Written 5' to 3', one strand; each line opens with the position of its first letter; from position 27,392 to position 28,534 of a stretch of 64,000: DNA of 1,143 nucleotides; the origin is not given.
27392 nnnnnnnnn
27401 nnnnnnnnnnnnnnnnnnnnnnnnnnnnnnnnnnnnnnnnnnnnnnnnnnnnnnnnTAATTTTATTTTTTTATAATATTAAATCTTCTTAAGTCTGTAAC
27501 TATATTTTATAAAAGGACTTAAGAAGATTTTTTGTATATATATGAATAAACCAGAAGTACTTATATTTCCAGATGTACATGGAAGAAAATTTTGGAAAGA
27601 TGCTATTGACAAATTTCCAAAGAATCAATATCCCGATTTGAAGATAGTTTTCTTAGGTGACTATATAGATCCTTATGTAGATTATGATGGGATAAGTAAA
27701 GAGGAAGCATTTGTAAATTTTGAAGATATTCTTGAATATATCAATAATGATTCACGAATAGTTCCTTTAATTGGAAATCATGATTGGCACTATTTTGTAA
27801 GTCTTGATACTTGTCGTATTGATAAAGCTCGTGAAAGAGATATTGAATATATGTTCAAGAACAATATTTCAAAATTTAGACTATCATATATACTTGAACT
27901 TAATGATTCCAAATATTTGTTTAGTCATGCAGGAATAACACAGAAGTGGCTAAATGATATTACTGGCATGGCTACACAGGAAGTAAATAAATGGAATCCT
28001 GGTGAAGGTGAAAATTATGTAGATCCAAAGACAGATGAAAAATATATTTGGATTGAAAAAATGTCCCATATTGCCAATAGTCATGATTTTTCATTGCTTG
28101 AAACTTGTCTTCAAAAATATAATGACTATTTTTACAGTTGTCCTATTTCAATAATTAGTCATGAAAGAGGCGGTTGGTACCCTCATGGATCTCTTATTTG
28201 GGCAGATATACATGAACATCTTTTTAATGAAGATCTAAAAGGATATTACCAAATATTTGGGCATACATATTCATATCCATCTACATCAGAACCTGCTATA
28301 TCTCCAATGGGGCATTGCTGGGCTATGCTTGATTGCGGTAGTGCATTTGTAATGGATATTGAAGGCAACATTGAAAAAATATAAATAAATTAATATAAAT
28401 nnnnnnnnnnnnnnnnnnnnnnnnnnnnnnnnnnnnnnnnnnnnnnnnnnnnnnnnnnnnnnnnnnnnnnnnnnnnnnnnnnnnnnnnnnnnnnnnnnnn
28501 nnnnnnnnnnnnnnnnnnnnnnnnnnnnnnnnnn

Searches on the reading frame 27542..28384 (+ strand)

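Call 3: search_protein_families(library=pfam, proteins=[window:27542-28384:+], max_evalue=0.1)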
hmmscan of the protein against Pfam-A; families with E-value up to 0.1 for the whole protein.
window:27542-28384:+ (280 aa): 1 family
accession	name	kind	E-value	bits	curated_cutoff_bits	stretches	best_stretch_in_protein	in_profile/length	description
PF00149.33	Metallophos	-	1.9e-07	32.1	21.5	1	6-182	3-167/191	Calcineurin-like phosphoesterase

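Call 4: search_protein_families(library=phrogs, proteins=[window:27542-28384:+], max_evalue=0.01)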
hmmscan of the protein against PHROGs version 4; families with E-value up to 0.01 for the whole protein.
window:27542-28384:+ (280 aa): 2 families
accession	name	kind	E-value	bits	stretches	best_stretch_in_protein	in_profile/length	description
phrog_8238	-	DNA, RNA and nucleotide metabolism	1.4e-08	34.3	1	5-148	173-320/737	RNA ligase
phrog_246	-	other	9.3e-08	32.5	1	63-269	223-373/417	NinI-like serine-threonine phosphatase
